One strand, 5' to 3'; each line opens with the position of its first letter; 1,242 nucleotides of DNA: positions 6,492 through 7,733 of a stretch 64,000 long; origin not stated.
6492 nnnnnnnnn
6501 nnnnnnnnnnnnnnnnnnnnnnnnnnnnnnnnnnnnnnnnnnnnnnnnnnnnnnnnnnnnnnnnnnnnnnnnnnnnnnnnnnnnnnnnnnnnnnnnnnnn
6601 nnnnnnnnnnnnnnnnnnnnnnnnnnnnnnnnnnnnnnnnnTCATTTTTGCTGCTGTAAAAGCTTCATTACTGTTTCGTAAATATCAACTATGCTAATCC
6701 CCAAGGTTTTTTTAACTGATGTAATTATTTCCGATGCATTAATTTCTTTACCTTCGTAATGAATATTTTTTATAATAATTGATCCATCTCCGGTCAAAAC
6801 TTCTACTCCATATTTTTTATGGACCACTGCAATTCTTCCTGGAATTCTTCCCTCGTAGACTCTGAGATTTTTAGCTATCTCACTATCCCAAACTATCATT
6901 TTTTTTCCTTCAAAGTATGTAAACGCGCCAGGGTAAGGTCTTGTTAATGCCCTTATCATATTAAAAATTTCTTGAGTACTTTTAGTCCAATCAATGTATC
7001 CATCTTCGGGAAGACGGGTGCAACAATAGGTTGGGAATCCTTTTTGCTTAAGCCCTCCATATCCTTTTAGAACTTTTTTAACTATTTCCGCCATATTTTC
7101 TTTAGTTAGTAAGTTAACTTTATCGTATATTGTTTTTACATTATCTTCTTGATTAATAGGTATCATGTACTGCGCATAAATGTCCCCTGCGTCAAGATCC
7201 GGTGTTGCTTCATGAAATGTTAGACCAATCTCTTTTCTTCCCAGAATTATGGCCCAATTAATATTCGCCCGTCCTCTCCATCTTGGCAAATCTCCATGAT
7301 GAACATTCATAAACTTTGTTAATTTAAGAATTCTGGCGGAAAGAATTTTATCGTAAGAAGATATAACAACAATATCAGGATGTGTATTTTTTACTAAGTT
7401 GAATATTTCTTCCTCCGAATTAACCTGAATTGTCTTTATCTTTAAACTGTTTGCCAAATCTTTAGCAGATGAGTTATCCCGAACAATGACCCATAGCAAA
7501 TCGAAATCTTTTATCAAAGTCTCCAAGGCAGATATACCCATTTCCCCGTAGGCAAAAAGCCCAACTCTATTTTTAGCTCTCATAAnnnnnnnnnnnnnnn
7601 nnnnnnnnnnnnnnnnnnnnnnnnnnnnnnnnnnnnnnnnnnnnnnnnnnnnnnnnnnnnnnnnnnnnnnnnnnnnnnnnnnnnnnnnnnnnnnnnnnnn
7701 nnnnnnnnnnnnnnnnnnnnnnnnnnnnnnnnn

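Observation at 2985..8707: Split-ArnA Arn/Fdt-like module with an extra C-methyltransferase and 3,4-ketoisomerase: predicted N-formylated, C-methylated amino sugar on a polyprenyl-phosphate carrier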

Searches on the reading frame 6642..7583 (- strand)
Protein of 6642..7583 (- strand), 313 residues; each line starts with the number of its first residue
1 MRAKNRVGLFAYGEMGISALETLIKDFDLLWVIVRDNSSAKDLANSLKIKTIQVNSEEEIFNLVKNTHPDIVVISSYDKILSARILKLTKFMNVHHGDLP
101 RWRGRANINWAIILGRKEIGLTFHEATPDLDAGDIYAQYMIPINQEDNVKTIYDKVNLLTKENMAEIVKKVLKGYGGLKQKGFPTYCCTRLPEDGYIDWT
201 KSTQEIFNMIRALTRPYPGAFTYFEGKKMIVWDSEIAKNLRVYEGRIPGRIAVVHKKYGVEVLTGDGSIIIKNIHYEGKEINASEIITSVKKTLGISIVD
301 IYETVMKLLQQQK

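Call 3: search_protein_families(library=pfam, proteins=[window:6642-7583:-])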
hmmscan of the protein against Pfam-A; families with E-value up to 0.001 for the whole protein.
window:6642-7583:- (313 aa): 2 families
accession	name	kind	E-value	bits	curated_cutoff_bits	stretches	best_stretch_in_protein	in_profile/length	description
PF00551.24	Formyl_trans_N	-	6.6e-22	78.6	26.1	1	55-165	66-178/181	Formyl transferase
PF02911.23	Formyl_trans_C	-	7e-21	74.7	21.1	1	192-287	4-96/100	Formyl transferase, C-terminal domain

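Call 4: search_protein_families(library=ncbifam, proteins=[window:6642-7583:-])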
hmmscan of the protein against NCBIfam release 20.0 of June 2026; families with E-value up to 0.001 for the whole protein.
window:6642-7583:- (313 aa): 7 families
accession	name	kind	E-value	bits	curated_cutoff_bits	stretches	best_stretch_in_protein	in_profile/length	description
NF005414.0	PRK06988.1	equivalog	1.7e-50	171.7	316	1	4-280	2-291/311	formyltransferase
TIGR00460.1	fmt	equivalog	3.2e-47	161.2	201.5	1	40-292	49-306/315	methionyl-tRNA formyltransferase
NF005998.1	PRK08125.1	equivalog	8.7e-45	153.2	777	1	9-291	5-297/649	bifunctional UDP-4-amino-4-deoxy-L-arabinose formyltransferase/UDP-glucuronic acid oxidase ArnA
TIGR00639.1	PurN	equivalog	1e-15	57.8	150.1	1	55-173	66-186/192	phosphoribosylglycinamide formyltransferase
TIGR00655.1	PurU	equivalog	2e-14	53.9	285.95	1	50-173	142-267/280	formyltetrahydrofolate deformylase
NF004684.0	PRK06027.1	subfamily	5.2e-14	52.6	223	1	53-172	150-271/286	formyltetrahydrofolate deformylase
NF005755.0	PRK07579.1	equivalog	7e-10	39.1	238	1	28-177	30-174/245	dTDP-4-amino-4,6-dideoxyglucose formyltransferase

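Call 9: search_solved_structures(query=window:6642-7583:-, max_evalue=0.00001)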
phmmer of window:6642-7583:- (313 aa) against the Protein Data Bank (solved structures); distinct sequences matched with E-value up to 0.00001: 55.
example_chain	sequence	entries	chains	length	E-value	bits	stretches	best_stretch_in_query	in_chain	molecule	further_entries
3tqq_A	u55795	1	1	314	2.1e-29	106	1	40-282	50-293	Methionyl-tRNA formyltransferase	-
8gjh_A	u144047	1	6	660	5.7e-29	104.6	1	64-268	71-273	Bifunctional polymyxin resistance protein ArnA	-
5j63_A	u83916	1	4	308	6.9e-26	94.4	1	62-240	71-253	Bifunctional polymyxin resistance protein ArnA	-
6pih_A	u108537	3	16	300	7.3e-26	94.4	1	63-240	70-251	Bifunctional polymyxin resistance protein ArnA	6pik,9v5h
1yrw_A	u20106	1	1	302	7.4e-26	94.3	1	63-240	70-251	protein ArnA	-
2bln_A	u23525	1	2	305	7.4e-26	94.3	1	63-240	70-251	PROTEIN YFBG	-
1fmt_A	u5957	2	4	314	1.3e-25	93.6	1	58-289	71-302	METHIONYL-TRNA FMET FORMYLTRANSFERASE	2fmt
1z7e_A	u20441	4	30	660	5.4e-25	91.5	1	63-240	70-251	protein ArnA | Bifunctional polymyxin resistance protein ArnA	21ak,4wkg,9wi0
4iqf_A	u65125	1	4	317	3.2e-23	85.7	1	55-296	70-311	Methionyl-tRNA formyltransferase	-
3r8x_A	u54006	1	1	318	5.9e-23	84.8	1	57-289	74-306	Methionyl-tRNA formyltransferase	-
5vys_A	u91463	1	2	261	2.3e-21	79.6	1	37-239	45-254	Gdp-mannose 4,6-dehydratase / gdp-4-amino-4,6-dideoxy-d-mannose formyltransferase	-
5vyr_A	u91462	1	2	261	4e-21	78.8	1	45-239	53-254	Gdp-mannose 4,6-dehydratase / gdp-4-amino-4,6-dideoxy-d-mannose formyltransferase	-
5vyt_A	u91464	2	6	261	5.5e-21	78.3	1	45-239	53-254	Gdp-mannose 4,6-dehydratase / gdp-4-amino-4,6-dideoxy-d-mannose formyltransferase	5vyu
3q0i_A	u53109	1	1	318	2.1e-19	73.1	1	66-281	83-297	Methionyl-tRNA formyltransferase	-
4qpd_A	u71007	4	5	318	1.1e-18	70.8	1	94-285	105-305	10-formyltetrahydrofolate dehydrogenase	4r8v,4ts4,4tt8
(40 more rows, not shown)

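Call 59: find_homologous_proteins(query=window:6642-7583:-, max_evalue=1e-30)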
Query window:6642-7583:- (313 aa): 462 proteins with E <= 1e-30 among 2101 candidates; the best 120 are listed.
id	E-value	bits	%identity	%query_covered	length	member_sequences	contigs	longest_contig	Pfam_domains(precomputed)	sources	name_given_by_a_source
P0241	1.2e-204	696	99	100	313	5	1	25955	PF00551.25,PF02911.24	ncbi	-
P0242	1.0e-177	608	85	100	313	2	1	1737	PF00551.25,PF02911.24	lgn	-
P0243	1.5e-173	594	83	100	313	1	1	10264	PF00551.25,PF02911.24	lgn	-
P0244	2.1e-141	489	100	70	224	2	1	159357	PF00551.25,PF02911.24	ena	-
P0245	3.4e-130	452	64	96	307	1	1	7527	PF00551.25,PF02911.24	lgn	-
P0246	5.4e-128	445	62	98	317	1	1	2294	PF00551.25,PF02911.24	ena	-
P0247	5.1e-127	441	62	95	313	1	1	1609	PF00551.25,PF02911.24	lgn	-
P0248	5.0e-126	438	61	98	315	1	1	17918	PF00551.25,PF02911.24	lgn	-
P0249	1.8e-125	436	63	97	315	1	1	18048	PF00551.25,PF02911.24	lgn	-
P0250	1.5e-124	433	60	98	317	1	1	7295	PF00551.25,PF02911.24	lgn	-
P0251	4.7e-124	432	60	97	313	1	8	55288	PF00551.25,PF02911.24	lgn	-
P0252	1.8e-118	413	56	100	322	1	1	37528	PF00551.25,PF02911.24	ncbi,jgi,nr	ncbi:methionyl-tRNA formyltransferase [Candidatus Microgenomates bacterium]|nr:MAG: methionyl-tRNA f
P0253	6.7e-118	411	60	96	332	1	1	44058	PF00551.25,PF02911.24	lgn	-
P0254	1.4e-116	407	59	97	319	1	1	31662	PF00551.25,PF02911.24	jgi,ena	-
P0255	1.5e-116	407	57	98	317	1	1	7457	PF00551.25,PF02911.24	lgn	-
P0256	6.6e-116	405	58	97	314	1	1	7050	PF00551.25,PF02911.24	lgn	-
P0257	7.9e-116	405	58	97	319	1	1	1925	PF00551.25,PF02911.24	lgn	-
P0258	1.5e-115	404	60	97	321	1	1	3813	PF00551.25,PF02911.24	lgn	-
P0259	1.5e-115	404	58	97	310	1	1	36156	PF00551.25,PF02911.24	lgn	-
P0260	8.6e-115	401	57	96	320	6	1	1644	PF00551.25,PF02911.24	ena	-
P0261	5.1e-114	399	58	97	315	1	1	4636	PF00551.25,PF02911.24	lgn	-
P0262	1.0e-113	398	58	97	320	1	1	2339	PF00551.25,PF02911.24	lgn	-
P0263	2.9e-113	396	55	97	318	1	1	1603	PF00551.25,PF02911.24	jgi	jgi:methionyl-tRNA formyltransferase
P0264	4.4e-113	396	56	97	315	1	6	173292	PF00551.25,PF02911.24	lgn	-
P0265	2.0e-112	393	57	97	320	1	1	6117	PF00551.25,PF02911.24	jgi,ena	-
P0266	2.0e-111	390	58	96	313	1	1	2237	PF00551.25,PF02911.24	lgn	-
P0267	3.8e-111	389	57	97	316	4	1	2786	PF00551.25,PF02911.24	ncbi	-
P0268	4.5e-111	389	58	96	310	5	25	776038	PF00551.25,PF02911.24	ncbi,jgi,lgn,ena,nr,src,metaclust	ncbi:MAG: hypothetical protein A3B47_03820 [Candidatus Levybacteria bacterium RIFCSPLOWO2_01_FULL_39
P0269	9.5e-111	388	55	98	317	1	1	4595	PF00551.25,PF02911.24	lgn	-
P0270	4.5e-110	386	57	98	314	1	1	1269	PF00551.25,PF02911.24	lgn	-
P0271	4.7e-110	386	56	98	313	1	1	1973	PF00551.25,PF02911.24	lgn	-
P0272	7.8e-110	385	57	98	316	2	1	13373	PF00551.25,PF02911.24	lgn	-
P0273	9.4e-110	385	56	96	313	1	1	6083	PF00551.25,PF02911.24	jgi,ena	-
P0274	2.8e-109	383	56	98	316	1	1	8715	PF00551.25,PF02911.24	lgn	-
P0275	5.8e-109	382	56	96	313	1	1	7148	PF00551.25,PF02911.24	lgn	-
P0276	6.8e-109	382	55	96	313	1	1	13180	PF00551.25,PF02911.24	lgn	-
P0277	2.6e-108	380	56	96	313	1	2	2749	PF00551.25,PF02911.24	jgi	-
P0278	7.8e-108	378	56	97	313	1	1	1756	PF00551.25,PF02911.24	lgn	-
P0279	9.7e-108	378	57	97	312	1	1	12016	PF00551.25,PF02911.24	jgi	jgi:methionyl-tRNA formyltransferase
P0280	1.0e-107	378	55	95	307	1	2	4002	PF00551.25,PF02911.24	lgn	-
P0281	2.0e-107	377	53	98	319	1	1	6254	PF00551.25,PF02911.24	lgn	-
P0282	2.8e-107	377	56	96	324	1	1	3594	PF00551.25,PF02911.24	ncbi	-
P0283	3.8e-107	376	54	98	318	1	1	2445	PF00551.25,PF02911.24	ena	-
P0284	6.8e-107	375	53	98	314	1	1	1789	PF00551.25,PF02911.24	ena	-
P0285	1.5e-106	374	55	97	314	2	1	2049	PF00551.25,PF02911.24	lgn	-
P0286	2.8e-106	373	55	96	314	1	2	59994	PF00551.25,PF02911.24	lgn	-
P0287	7.0e-106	372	55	97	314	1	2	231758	PF00551.25,PF02911.24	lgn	-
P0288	2.3e-105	370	57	93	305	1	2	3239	PF00551.25,PF02911.24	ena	-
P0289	2.4e-105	370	55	96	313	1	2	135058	PF00551.25,PF02911.24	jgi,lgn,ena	-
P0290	2.8e-105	370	55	96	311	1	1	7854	PF00551.25,PF02911.24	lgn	-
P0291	5.4e-105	369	54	97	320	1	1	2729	PF00551.25,PF02911.24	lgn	-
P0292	3.4e-104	366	54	96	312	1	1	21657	PF00551.25,PF02911.24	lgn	-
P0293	4.0e-104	366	54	96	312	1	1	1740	PF00551.25,PF02911.24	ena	-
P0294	6.2e-104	366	55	96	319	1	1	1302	PF00551.25,PF02911.24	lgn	-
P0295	6.2e-104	366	54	96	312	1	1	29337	PF00551.25,PF02911.24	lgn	-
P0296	1.6e-102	361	53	98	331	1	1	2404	PF00551.25,PF02911.24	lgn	-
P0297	1.4e-100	355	51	97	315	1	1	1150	PF00551.25,PF02911.24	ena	-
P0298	2.7e-100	354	52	98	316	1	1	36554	PF00551.25,PF02911.24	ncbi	-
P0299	3.7e-99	350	52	98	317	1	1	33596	PF00551.25,PF02911.24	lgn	-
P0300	4.4e-99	350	54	94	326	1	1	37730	PF00551.25,PF02911.24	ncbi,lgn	-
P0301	2.4e-98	347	54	92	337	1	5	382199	PF00551.25,PF02911.24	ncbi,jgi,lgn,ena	-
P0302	3.6e-98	347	53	95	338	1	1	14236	PF00551.25,PF02911.24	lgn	-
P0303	1.0e-97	345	50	96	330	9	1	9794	PF00551.25,PF02911.24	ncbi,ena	-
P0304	1.7e-97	344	50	98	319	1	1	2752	PF00551.25,PF02911.24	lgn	-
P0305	2.2e-97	344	51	96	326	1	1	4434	PF00551.25,PF02911.24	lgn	-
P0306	3.1e-97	344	50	99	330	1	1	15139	PF00551.25,PF02911.24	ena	-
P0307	3.5e-97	343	52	98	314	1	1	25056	PF00551.25,PF02911.24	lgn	-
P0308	3.8e-97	343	51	97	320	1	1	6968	PF00551.25,PF02911.24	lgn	-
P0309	9.8e-97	342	53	96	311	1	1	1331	PF00551.25,PF02911.24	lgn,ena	-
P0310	1.5e-96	341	51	95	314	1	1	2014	PF00551.25,PF02911.24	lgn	-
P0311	1.9e-96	341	49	97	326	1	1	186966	PF00551.25,PF02911.24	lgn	-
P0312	2.0e-96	341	49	100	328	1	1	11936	PF00551.25,PF02911.24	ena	-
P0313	2.3e-96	341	52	98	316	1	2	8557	PF00551.25,PF02911.24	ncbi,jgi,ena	-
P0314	3.7e-96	340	52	97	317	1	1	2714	PF00551.25,PF02911.24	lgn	-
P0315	4.4e-96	340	50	98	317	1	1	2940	PF00551.25,PF02911.24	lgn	-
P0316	4.7e-96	340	53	95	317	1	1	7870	PF00551.25,PF02911.24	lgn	-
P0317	5.7e-96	339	51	96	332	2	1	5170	PF00551.25,PF02911.24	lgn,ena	-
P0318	9.6e-96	339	52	98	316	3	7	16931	PF00551.25,PF02911.24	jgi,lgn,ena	-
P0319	1.9e-95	338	50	96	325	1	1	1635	PF00551.25,PF02911.24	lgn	-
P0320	2.4e-95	337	50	96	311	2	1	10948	PF00551.25,PF02911.24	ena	-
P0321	9.3e-95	335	51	96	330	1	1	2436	PF00551.25,PF02911.24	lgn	-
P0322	4.2e-94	333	50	98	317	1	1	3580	PF00551.25,PF02911.24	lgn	-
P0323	4.9e-94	333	49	97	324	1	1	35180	PF00551.25,PF02911.24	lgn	-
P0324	4.9e-94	333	51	96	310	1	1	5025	PF00551.25,PF02911.24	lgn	-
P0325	5.3e-94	333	52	94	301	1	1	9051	PF00551.25,PF02911.24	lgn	-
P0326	1.5e-93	332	51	97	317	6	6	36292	PF00551.25,PF02911.24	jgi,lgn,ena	-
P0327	3.6e-93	330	48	97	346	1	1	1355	PF00551.25,PF02911.24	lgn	-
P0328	4.9e-93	330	51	95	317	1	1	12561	PF00551.25,PF02911.24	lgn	-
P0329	6.1e-93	329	51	95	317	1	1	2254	PF00551.25,PF02911.24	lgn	-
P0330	6.3e-93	329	50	95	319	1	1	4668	PF00551.25,PF02911.24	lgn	-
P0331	8.7e-93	329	50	96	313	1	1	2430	PF00551.25,PF02911.24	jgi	-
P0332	2.1e-92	328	49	98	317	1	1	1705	PF00551.25,PF02911.24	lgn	-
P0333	4.2e-92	327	51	98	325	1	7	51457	PF13477.13,PF00551.25,PF02911.24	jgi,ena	-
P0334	9.6e-92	326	47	99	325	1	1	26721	PF00551.25,PF02911.24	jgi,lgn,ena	-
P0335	2.4e-91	324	52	96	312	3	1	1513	PF00551.25,PF02911.24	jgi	jgi:methionyl-tRNA formyltransferase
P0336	6.1e-90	320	49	94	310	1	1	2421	PF00551.25,PF02911.24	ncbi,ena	-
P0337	2.2e-89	318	46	96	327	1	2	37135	PF00551.25,PF02911.24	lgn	-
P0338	3.2e-89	317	49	99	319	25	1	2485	PF13477.13,PF00551.25,PF02911.24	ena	-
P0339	5.5e-89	317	47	96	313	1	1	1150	PF00551.25,PF02911.24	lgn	-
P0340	2.5e-88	314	50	93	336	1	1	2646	PF00551.25,PF02911.24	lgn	-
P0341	2.5e-88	314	48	98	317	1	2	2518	PF00551.25,PF02911.24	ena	-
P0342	2.6e-88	314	48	96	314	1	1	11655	PF00551.25,PF02911.24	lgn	-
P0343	1.2e-86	309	48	92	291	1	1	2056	PF00551.25,PF02911.24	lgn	-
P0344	5.1e-85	303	49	97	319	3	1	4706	PF00551.25,PF02911.24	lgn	-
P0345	8.7e-85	303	48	97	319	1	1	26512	PF00551.25,PF02911.24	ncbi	-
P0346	3.9e-84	301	48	94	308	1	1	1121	PF00551.25,PF02911.24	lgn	-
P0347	3.8e-81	291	45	97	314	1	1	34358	PF00551.25,PF02911.24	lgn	-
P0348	1.7e-80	289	45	97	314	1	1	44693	PF00551.25,PF02911.24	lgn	-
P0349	6.5e-74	267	42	99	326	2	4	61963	PF00551.25,PF02911.24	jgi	jgi:methionyl-tRNA formyltransferase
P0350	6.6e-74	267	42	99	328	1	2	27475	PF00551.25,PF02911.24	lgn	-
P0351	1.9e-73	265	46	90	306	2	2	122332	PF00551.25,PF02911.24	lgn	-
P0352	3.8e-73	264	46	91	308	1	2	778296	PF00551.25,PF02911.24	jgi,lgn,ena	-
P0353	3.9e-73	264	43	98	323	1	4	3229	PF00551.25,PF02911.24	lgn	-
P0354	3.5e-72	261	44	97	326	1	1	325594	PF00551.25,PF02911.24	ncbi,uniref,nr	ncbi:methionyl-tRNA formyltransferase [Aliterella atlantica]|uniref:Methionyl-tRNA formyltransferase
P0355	3.5e-72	261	42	98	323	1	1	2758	PF00551.25,PF02911.24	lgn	-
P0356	6.1e-72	261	46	91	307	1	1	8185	PF00551.25,PF02911.24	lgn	-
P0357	2.4e-71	259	47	91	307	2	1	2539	PF00551.25,PF02911.24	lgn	-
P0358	4.6e-71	258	44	97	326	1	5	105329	PF00551.25,PF02911.24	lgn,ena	-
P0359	4.9e-71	258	42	96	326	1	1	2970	PF00551.25,PF02911.24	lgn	-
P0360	9.6e-71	257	40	93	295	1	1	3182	PF00551.25,PF02911.24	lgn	-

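Call 60: find_encoding_contigs(protein=P0252, flank=9000, max_places=1)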
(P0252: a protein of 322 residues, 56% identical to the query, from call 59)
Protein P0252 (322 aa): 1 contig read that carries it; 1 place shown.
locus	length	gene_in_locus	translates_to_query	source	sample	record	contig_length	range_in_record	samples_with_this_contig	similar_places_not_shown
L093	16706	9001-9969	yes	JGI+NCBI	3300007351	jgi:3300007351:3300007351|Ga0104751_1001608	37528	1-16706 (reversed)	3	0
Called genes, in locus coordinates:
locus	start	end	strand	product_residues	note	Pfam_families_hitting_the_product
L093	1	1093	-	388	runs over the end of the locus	PF00534:Glycos_transf_1, PF13692:Glyco_trans_1_4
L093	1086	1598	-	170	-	PF00132:Hexapep, PF14602:Hexapep_2 (weak)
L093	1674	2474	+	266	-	PF01073:3Beta_HSD (faint), PF01370:Epimerase, PF04321:RmlD_sub_bind, PF07993:NAD_binding_4 (faint), PF02719:Polysacc_synt_2, PF16363:GDP_Man_Dehyd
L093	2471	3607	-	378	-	PF00534:Glycos_transf_1, PF13692:Glyco_trans_1_4 (weak)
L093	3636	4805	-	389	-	-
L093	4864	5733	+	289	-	PF01636:APH (weak)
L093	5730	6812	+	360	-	PF03767:Acid_phosphat_B (weak)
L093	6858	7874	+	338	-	PF00535:Glycos_transf_2, PF13641:Glyco_tranf_2_3 (weak)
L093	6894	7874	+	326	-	PF00535:Glycos_transf_2, PF13641:Glyco_tranf_2_3 (weak)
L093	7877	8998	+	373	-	PF00155:Aminotran_1_2, PF00266:Aminotran_5 (weak), PF01041:DegT_DnrJ_EryC1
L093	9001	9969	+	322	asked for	PF00551:Formyl_trans_N, PF02911:Formyl_trans_C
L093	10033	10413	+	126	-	PF05523:FdtA (weak), PF14667:Polysacc_synt_C (weak), PF00190:Cupin_1 (weak), PF07883:Cupin_2 (weak)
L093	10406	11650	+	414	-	PF08421:Methyltransf_13, PF13489:Methyltransf_23, PF08241:Methyltransf_11 (weak), PF08242:Methyltransf_12, PF08484:Methyltransf_14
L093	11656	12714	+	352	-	PF01073:3Beta_HSD, PF01370:Epimerase, PF02719:Polysacc_synt_2 (weak), PF16363:GDP_Man_Dehyd, PF07993:NAD_binding_4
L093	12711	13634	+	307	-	PF00535:Glycos_transf_2, PF10111:Glyco_tranf_2_2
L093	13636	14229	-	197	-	PF01209:Ubie_methyltran (weak), PF13489:Methyltransf_23, PF07021:MetW, PF13847:Methyltransf_31, PF08241:Methyltransf_11, PF08242:Methyltransf_12, PF13649:Methyltransf_25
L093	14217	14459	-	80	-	-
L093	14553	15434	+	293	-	PF00892:EamA, PF03151:TPT (faint), PF00892:EamA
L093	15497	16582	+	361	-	-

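Call 61: find_encoding_contigs(protein=P0264, flank=9000, max_places=1)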
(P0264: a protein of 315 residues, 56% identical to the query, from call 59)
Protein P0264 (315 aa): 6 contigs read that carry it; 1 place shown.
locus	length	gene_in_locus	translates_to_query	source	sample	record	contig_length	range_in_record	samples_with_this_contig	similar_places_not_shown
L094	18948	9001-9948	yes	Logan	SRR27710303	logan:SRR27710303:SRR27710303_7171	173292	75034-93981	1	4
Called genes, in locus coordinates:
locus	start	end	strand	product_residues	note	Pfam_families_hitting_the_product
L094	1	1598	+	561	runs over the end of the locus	PF13231:PMT_2 (weak)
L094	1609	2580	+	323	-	PF01370:Epimerase, PF02719:Polysacc_synt_2 (faint), PF01073:3Beta_HSD, PF16363:GDP_Man_Dehyd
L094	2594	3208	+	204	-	PF01209:Ubie_methyltran, PF08003:Methyltransf_9 (weak), PF07021:MetW, PF13489:Methyltransf_23, PF13847:Methyltransf_31, PF08241:Methyltransf_11, PF08242:Methyltransf_12, PF13649:Methyltransf_25, +2 more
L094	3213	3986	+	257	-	PF13489:Methyltransf_23, PF13847:Methyltransf_31, PF08241:Methyltransf_11, PF08242:Methyltransf_12, PF13649:Methyltransf_25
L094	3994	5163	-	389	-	PF00534:Glycos_transf_1, PF13692:Glyco_trans_1_4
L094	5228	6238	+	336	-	PF00535:Glycos_transf_2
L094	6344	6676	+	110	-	PF14667:Polysacc_synt_C (weak)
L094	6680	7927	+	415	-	PF08421:Methyltransf_13, PF13489:Methyltransf_23, PF08241:Methyltransf_11 (weak), PF08242:Methyltransf_12, PF08484:Methyltransf_14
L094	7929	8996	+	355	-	PF01073:3Beta_HSD, PF01370:Epimerase, PF02719:Polysacc_synt_2, PF16363:GDP_Man_Dehyd, PF07993:NAD_binding_4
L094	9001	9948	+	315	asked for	PF00551:Formyl_trans_N, PF02911:Formyl_trans_C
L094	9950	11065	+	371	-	PF00155:Aminotran_1_2, PF01041:DegT_DnrJ_EryC1, PF00266:Aminotran_5 (weak), PF01053:Cys_Met_Meta_PP (weak)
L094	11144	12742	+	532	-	PF02366:PMT (weak)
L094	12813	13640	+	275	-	PF01073:3Beta_HSD (faint), PF01370:Epimerase, PF04321:RmlD_sub_bind, PF07993:NAD_binding_4 (faint), PF02719:Polysacc_synt_2, PF16363:GDP_Man_Dehyd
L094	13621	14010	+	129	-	PF05523:FdtA, PF14667:Polysacc_synt_C, PF06560:GPI (weak), PF07883:Cupin_2 (faint)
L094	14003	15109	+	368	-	PF05368:NmrA, PF01073:3Beta_HSD, PF01370:Epimerase, PF02719:Polysacc_synt_2, PF07993:NAD_binding_4, PF13460:NAD_binding_10, PF16363:GDP_Man_Dehyd, PF08485:Polysacc_syn_2C, +2 more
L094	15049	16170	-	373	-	PF00534:Glycos_transf_1 (weak), PF13692:Glyco_trans_1_4 (weak)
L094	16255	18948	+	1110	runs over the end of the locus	PF11847:GT-C_AftD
